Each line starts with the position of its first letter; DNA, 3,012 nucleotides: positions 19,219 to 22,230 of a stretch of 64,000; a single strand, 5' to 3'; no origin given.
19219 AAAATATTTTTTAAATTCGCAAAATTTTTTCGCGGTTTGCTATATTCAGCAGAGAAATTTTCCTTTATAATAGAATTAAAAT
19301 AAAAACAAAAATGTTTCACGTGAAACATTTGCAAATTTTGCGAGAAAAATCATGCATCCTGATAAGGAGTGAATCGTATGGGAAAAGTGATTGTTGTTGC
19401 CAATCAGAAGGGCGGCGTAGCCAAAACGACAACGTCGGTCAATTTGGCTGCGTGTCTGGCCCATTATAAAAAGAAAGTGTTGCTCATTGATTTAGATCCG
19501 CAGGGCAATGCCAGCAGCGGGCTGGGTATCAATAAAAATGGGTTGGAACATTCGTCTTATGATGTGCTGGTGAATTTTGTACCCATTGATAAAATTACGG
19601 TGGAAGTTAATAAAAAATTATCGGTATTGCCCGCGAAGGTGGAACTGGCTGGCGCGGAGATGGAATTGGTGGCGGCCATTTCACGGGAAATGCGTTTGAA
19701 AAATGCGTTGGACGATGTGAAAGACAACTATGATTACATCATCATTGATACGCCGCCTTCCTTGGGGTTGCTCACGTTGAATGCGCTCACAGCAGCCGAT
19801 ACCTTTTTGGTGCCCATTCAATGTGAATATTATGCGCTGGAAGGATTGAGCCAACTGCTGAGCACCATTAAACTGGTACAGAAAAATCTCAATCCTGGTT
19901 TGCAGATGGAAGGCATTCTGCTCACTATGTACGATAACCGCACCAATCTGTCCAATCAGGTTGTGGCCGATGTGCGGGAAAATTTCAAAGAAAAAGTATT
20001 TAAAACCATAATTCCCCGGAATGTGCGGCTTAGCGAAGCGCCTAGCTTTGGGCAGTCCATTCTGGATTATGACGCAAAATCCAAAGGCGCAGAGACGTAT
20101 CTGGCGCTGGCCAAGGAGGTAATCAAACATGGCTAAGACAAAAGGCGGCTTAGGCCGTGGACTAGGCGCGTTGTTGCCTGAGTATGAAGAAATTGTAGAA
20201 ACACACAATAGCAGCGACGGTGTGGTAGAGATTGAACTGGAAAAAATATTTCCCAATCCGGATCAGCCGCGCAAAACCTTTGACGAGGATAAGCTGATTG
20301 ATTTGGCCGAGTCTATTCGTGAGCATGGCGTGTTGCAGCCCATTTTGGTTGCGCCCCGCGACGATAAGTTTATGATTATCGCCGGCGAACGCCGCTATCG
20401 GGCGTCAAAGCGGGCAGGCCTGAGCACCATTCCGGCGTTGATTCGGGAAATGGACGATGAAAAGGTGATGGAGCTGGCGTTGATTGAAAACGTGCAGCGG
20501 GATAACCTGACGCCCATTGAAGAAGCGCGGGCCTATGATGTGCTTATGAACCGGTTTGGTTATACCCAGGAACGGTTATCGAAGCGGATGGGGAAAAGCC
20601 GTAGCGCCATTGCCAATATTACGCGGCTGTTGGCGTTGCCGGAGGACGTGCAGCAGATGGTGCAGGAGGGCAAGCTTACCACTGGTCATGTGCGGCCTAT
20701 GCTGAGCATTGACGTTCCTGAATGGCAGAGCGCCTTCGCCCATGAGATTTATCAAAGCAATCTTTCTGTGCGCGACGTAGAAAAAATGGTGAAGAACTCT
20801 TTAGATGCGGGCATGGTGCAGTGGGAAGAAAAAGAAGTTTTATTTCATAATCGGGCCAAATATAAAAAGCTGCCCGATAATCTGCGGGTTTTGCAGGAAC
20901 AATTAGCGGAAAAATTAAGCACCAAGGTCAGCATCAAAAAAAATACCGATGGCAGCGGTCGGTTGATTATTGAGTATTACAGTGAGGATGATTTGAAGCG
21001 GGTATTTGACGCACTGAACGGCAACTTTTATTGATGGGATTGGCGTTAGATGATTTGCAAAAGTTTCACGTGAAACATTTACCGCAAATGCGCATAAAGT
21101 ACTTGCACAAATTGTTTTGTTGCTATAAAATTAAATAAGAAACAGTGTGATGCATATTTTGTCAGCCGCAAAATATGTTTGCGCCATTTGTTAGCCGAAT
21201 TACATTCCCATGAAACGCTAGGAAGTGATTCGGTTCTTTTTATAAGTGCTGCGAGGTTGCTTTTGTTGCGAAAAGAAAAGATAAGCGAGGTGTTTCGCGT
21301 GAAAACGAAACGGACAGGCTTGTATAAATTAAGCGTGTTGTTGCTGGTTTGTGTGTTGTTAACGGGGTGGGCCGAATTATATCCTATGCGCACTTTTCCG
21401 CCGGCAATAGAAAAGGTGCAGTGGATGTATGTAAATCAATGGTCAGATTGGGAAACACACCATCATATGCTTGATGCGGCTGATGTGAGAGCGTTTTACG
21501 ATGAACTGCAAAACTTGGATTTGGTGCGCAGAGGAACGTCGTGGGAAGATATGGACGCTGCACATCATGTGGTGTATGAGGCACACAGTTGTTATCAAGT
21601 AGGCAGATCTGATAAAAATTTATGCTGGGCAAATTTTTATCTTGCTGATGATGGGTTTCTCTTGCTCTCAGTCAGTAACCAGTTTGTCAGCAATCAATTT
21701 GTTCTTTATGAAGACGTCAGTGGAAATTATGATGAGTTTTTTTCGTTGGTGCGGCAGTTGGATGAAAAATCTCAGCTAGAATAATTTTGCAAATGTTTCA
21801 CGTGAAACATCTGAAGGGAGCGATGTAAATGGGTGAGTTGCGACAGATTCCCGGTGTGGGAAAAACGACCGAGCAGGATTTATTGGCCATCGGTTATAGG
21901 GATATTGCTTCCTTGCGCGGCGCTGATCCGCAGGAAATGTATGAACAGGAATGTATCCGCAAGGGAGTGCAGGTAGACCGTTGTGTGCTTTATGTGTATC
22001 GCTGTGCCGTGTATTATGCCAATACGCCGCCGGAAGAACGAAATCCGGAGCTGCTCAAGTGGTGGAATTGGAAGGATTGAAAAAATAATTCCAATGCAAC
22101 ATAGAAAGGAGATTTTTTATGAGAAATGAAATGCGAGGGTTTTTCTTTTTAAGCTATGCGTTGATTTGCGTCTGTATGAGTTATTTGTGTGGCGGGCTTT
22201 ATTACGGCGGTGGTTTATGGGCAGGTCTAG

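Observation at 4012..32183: Sixteen consensus parS sites packed into 28 kb, eight on each side of parAB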

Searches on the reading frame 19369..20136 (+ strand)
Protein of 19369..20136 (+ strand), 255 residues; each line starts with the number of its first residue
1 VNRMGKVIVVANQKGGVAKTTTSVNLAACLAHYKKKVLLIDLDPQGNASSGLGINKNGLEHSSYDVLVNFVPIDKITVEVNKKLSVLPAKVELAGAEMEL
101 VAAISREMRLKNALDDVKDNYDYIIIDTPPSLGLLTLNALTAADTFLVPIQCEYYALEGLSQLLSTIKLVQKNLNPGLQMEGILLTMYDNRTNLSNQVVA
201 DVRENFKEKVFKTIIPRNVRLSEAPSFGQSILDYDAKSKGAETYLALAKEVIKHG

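Call 9: search_protein_families(library=pfam, proteins=[window:19369-20136:+])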
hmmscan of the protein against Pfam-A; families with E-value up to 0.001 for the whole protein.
window:19369-20136:+ (255 aa): 7 families
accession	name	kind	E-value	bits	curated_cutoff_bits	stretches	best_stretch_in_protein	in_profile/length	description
PF13614.12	AAA_31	-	4.8e-70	235.5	27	1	6-180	2-177/177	AAA domain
PF01656.29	CbiA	-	2.5e-29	102.2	25.4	1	8-231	1-125/125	CobQ/CobB/MinD/ParA nucleotide binding domain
PF09140.17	MipZ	-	3.7e-14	53.1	20.7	1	6-161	1-140/262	ATPase MipZ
PF10609.15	ParA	-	5.6e-12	46.1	27.1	1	5-143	3-134/246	NUBPL iron-transfer P-loop NTPase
PF06564.18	CBP_BcsQ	-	8.5e-12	45.5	21.3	1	7-249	3-231/234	Cellulose biosynthesis protein BcsQ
PF02374.21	ArsA_ATPase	-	4.6e-09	36.3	24.3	1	9-138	4-145/305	Anion-transporting ATPase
PF00142.24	Fer4_NifH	-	9.9e-09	35.5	25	1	13-253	7-246/271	4Fe-4S iron sulfur cluster binding proteins, NifH/frxC family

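Call 30: search_protein_families(library=ncbifam, proteins=[window:19369-20136:+])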
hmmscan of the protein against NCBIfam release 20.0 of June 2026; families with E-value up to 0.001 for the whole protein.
window:19369-20136:+ (255 aa): 28 families (the best 25 are shown)
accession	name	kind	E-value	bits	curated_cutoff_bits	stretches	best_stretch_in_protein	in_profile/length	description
NF041546.1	ParA_partition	equivalog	2e-34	119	180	2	101-250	58-203/203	ParA family partition ATPase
NF041283.1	PrgP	equivalog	4.8e-33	114.7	400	1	4-237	1-244/297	ParA superfamily DNA segregation protein PrgP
TIGR03453.1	partition_RepA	equivalog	7.2e-32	110.7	348.45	1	6-244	105-363/387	plasmid partitioning protein RepA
TIGR01969.1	minD_arch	subfamily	2.2e-26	92.5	201.75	1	7-253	2-232/251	cell division ATPase MinD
NF010443.0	PRK13869.1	subfamily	3.7e-23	82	446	1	6-233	122-369/405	plasmid-partitioning protein RepA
NF010259.0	PRK13705.1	equivalog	9.3e-20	70.9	725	1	5-215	106-332/388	plasmid-partitioning protein SopA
TIGR03371.1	cellulose_yhjQ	equivalog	4.7e-19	68.8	157.85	1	6-251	2-241/246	cellulose biosynthesis protein BcsQ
TIGR01968.1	minD_bact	equivalog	5.7e-17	61.9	212.9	1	6-249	2-234/261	septum site-determining protein MinD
TIGR01007.1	eps_fam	subfamily_domain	1.8e-11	44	108.05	1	6-136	18-142/204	polysaccharide biosynthesis tyrosine autokinase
TIGR01287.1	nifH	equivalog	1.5e-10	40.9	394.35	1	13-51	7-45/275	nitrogenase iron protein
TIGR03018.1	pepcterm_TyrKin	hypoth_equivalog_domain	1.9e-10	40.4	230.65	1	4-150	34-179/207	XrtA-associated tyrosine autokinase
NF033200.1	F430_CfbC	exception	2.3e-10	40.3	402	1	13-253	7-240/260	Ni-sirohydrochlorin a,c-diamide reductive cyclase ATP-dependent reductase subunit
NF009701.0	PRK13230.1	subfamily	3e-10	39.6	350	1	12-56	7-51/291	nitrogenase reductase-like protein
NF041136.1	MrpORP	equivalog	4e-10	39.5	450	1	1-134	1-128/365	iron-sulfur cluster carrier protein MrpORP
NF008079.0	PRK10818.1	equivalog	2.2e-09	37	508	1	4-233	1-230/270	septum site-determining protein MinD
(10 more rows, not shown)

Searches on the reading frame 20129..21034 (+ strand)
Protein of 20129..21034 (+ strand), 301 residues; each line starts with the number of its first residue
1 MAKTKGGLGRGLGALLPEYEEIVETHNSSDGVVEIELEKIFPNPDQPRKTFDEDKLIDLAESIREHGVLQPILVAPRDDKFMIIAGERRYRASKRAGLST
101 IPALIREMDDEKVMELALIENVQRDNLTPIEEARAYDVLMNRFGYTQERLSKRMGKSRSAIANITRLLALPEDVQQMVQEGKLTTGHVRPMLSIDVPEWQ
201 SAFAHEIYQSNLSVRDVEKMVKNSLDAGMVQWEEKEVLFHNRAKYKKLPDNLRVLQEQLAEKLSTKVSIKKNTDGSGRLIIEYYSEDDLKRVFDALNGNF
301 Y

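Call 9: search_protein_families(library=pfam, proteins=[window:20129-21034:+])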
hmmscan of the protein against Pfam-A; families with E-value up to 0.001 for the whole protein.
window:20129-21034:+ (301 aa): 4 families
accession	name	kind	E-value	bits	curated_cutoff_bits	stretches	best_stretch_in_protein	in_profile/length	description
PF17762.8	HTH_ParB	-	6.1e-37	126.3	22.6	1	126-224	2-100/102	ParB HTH domain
PF02195.25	ParB_N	-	2.1e-34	117.8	26.3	1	32-123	3-95/95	ParB N-terminal domain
PF23552.2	ParB_C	-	8.1e-12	44.9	23.8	1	252-295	5-48/50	ParB dimerisation domain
PF01381.28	HTH_3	-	0.00013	22.4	23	0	141-165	6-30/55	Helix-turn-helix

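Call 18: find_related_loci(query=window:20129-21034:+, collection=genome_contigs, flank=10000)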
Query window:20129-21034:+ (301 aa) in genome_contigs; peptide patterns used: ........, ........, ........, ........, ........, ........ (x = any residue, [..] = any of these).
204 stretches matched a pattern; 132 encode a relative of the query (tblastn E <= 1e-3); the best 80 are kept; 80 distinct loci.
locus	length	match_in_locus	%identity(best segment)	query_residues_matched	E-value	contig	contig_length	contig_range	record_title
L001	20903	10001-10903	97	1-301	0e+0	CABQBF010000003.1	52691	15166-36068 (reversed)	MAG TPA_asm: uncultured Peptococcaceae bacterium isolate MGYG-HGUT-00413 genome assembly, contig: GUT_GENOME009437_3, wh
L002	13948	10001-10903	80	1-301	2e-158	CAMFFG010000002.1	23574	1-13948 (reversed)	MAG: uncultured Peptococcaceae bacterium isolate SRR15057920_bin.47_metaWRAP_v1.3_MAG genome assembly, contig: ERZ104075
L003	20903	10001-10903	80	1-301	2e-158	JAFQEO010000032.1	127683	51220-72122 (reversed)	MAG: Peptococcaceae bacterium isolate RGIG1748 Goat_Cecum-3__c755194, whole genome shotgun sequence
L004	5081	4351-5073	82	1-241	1e-125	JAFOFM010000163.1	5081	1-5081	MAG: Peptococcaceae bacterium isolate RGIG420 Dairy_cattle_Colon-6__c439151, whole genome shotgun sequence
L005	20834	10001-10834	46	5-297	1e-74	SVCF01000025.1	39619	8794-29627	MAG: Clostridium butyricum isolate SIG247 NODE_421_length_39619_cov_769.476683, whole genome shotgun sequence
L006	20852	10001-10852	46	4-298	2e-74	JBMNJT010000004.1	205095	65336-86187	MAG: Bacillota bacterium isolate SBF912LR0HQ0142 contig_31409, whole genome shotgun sequence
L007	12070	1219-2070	45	1-297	5e-73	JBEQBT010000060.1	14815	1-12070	MAG: Clostridiaceae bacterium isolate 05_S201.concoct.079 NODE_1947_length_14815_cov_2.189542:0-14815, whole genome shot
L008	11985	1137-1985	45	5-297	7e-73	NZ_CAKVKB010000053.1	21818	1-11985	MAG: uncultured Clostridium sp. isolate REFINED_METABAT215_TOP10_CONTIGS_1500_ASSEMBLY_K77_MERGED__Hadza_MoBio_hadza-E-H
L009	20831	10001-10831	45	5-296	3e-72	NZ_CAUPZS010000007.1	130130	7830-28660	MAG: uncultured Clostridium sp. isolate ERR9969075_bin.7_MetaWRAP_v1.3_MAG ERZ21615759.48, whole genome shotgun sequence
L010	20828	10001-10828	45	5-297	1e-72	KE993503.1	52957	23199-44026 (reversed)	Clostridiales bacterium oral taxon 876 str. F0540 genomic scaffold Scaffold67, whole genome shotgun sequence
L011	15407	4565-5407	42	7-296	3e-72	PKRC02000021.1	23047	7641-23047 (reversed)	MAG: Clostridia bacterium isolate ZC4RG12 NODE_1750_length_23047_cov_38.900748, whole genome shotgun sequence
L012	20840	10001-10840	46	5-296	6e-72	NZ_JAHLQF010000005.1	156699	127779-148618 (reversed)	Clostridium mobile strain MSJ-11 M-11_ctg005, whole genome shotgun sequence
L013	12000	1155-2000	45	5-297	4e-72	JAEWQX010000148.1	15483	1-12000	MAG: Bacillota bacterium isolate OH_SBrB_34 k127_914362, whole genome shotgun sequence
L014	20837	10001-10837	45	5-296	1e-71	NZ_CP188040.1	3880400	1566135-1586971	Alloiococcus sp. CFN-8 chromosome, complete genome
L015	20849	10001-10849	46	5-298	8e-72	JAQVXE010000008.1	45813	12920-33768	MAG: Bacillota bacterium isolate STF2_119 NODE_1555_length_45813_cov_10.232194_Sandtown_F2, whole genome shotgun sequenc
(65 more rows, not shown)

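Call 30: search_protein_families(library=ncbifam, proteins=[window:20129-21034:+])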
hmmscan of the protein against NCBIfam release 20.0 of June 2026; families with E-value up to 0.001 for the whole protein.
window:20129-21034:+ (301 aa): 7 families
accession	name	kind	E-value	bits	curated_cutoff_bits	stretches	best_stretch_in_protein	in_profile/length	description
TIGR04285.1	nucleoid_noc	exception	1.2e-73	247.6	315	1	32-263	2-226/255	nucleoid occlusion protein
TIGR00180.1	parB_part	domain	1.8e-57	194.1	58.45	1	31-207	4-185/186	ParB/RepB/Spo0J family partition protein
TIGR03734.1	PRTRC_parB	hypoth_equivalog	4.7e-37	127.8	278.6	1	46-223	7-188/555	PRTRC system ParB family protein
TIGR03454.1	partition_RepB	equivalog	3.4e-18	66.1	201.5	1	18-174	50-208/325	plasmid partitioning protein RepB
NF010406.0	PRK13832.1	subfamily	2.9e-16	59.1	640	1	40-169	12-143/578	plasmid partitioning protein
NF053625.1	SerKinSerKArch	equivalog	3.5e-06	26.4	380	1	48-114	27-96/244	ADP-dependent L-serine kinase SerK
NF010440.0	PRK13866.1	equivalog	3.7e-06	26.3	522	1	32-133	65-169/336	plasmid partitioning protein RepB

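Call 31: search_solved_structures(query=window:20129-21034:+, show_alignments=2)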
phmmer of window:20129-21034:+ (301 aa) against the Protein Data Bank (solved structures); distinct sequences matched with E-value up to 0.001: 15.
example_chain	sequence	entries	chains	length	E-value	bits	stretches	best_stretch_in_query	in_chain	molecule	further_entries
6t1f_A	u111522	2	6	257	1.1e-56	195.6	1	2-224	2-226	Chromosome-partitioning protein ParB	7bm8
7bnk_A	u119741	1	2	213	2.9e-55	190.9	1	30-228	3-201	ParB family protein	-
1vz0_A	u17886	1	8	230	5.9e-55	189.9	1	2-220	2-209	Chromosome-partitioning protein Spo0J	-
4umk_A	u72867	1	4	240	2.1e-54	188.1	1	1-223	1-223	PROBABLE CHROMOSOME-PARTITIONING PROTEIN PARB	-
7o0n_A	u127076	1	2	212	2.4e-54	187.9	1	31-228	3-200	ParB family protein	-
7bnr_A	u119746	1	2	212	2.5e-54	187.9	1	31-228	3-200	ParB family protein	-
6sdk_A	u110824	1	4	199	4.8e-53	183.7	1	32-222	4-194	Stage 0 sporulation protein J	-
7nfu_A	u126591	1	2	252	3.4e-46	161.2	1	19-238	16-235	Nucleoid occlusion protein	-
7ng0_A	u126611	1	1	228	1.3e-45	159.3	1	33-239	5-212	Nucleoid occlusion protein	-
7ol9_A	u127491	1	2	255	3.1e-44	154.8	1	18-232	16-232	Nucleoid occlusion protein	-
6s6h_A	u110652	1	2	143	3.6e-23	85.7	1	113-224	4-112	Chromosome-partitioning protein ParB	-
6y93_A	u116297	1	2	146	1.4e-22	83.8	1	115-233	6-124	Nucleoid occlusion protein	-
8qa8_A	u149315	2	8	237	4e-15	59.3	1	28-183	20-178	Transcriptional repressor protein KorB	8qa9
6ky4_A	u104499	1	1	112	5.9e-06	29.2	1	32-113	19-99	Sulfiredoxin, chloroplastic/mitochondrial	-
1r71_A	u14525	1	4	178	1.1e-05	28.4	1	89-183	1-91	Transcriptional repressor protein korB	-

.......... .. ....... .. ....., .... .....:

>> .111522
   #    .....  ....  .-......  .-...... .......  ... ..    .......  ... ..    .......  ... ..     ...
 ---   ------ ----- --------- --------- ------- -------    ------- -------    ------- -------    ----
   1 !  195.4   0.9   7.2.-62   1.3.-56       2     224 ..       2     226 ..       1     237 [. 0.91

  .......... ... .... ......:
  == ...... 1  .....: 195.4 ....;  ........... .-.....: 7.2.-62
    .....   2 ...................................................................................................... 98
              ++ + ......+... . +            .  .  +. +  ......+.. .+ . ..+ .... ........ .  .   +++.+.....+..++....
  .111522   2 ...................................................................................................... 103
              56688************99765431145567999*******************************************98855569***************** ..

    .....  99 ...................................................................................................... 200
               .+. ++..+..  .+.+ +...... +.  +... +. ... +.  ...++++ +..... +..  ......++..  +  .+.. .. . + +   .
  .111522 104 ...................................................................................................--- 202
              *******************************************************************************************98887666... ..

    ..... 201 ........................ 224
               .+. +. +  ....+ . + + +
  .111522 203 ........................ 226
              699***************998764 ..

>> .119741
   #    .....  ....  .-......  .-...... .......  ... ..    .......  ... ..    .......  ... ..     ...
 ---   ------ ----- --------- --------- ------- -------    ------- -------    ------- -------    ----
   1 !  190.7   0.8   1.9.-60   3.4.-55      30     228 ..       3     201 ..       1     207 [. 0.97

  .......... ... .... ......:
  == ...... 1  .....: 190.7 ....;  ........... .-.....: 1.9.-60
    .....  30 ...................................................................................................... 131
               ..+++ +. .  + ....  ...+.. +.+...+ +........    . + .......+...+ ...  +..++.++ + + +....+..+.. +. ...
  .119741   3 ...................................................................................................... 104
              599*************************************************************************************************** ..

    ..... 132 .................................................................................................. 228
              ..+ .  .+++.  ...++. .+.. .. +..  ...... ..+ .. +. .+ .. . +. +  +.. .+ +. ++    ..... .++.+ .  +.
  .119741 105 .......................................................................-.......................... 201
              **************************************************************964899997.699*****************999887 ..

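Call 60: search_dna_similar(query=window:20129-21034:+, collection=plasmids, mode=protein, max_rows=12)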
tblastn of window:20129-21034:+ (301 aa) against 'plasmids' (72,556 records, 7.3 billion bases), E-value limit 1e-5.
The search stops at 5000 records and this limit was reached: more records match than are counted here, and every count below describes the 5000 best-scoring records only.
Records with a match: at least 5000; places in all: 5469; records where one place covers at least 80% of the query: 134.
Best place of each record, by identity: <60% 5000.
By first word of the organism name: Klebsiella 820; Acinetobacter 390; Streptomyces 384; Pseudomonas 334; Escherichia 327; Salmonella 244; Citrobacter 127; uncultured 119; Xanthomonas 113; Enterobacter 95; and 298 more.
By predicted mobility (MOB-suite, as given by PLSDB): conjugative 2346; non-mobilizable 1833; mobilizable 821.
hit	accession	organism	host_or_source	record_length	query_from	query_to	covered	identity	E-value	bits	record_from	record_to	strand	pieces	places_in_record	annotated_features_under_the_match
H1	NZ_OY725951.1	Bacteroides finegoldii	-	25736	23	296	91%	45.0%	8e-63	221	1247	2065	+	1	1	ParB/RepB/Spo0J family partition protein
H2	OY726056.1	Phocaeicola massiliensis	-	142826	23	296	91%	44.2%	1e-58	209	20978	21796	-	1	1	record has no annotation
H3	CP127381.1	Aerococcus tenax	Homo sapiens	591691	24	300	92%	42.8%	1e-54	198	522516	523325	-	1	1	ParB/RepB/Spo0J family partition protein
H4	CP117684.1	Latilactobacillus curvatus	Pig,Single cell,feces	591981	26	300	91%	42.8%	4e-57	205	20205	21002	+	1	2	ParB/RepB/Spo0J family partition protein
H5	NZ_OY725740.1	Monoglobus pectinilyticus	-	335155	29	301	91%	43.1%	3e-57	205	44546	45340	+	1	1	ParB/RepB/Spo0J family partition protein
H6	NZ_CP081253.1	Phaeobacter inhibens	-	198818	33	289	85%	45.0%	3e-56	202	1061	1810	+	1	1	ParB/RepB/Spo0J family partition protein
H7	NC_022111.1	Prevotella sp. oral taxon 299 str. F0039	Homo sapiens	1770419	28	296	89%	42.5%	2e-57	206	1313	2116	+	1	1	none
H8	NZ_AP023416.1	Vescimonas fastidiosa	Homo sapiens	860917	46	298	84%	44.6%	1e-52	191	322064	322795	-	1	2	ParB/RepB/Spo0J family partition protein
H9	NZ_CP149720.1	Clostridioides difficile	-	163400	23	296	91%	41.2%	1e-49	183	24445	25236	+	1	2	ParB/RepB/Spo0J family partition protein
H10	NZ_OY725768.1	Parabacteroides distasonis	-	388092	39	297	86%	43.5%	2e-54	197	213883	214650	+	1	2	ParB/RepB/Spo0J family partition protein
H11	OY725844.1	Subdoligranulum variabile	-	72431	30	300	90%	41.1%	3e-53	193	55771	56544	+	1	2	record has no annotation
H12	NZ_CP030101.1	Listeria monocytogenes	Environment,water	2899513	27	300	91%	40.5%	3e-56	202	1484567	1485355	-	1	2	none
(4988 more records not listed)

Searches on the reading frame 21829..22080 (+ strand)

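Call 9: search_protein_families(library=pfam, proteins=[window:21829-22080:+])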
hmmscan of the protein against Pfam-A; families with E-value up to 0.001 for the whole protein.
window:21829-22080:+ (83 aa): 2 families
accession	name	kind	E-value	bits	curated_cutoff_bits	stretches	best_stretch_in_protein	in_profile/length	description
PF11731.14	Cdd1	-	1.9e-26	92.5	25.5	1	3-83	7-82/86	Pathogenicity locus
PF14520.12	HHH_5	-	0.00086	20.2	27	0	3-36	3-36/57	Helix-hairpin-helix domain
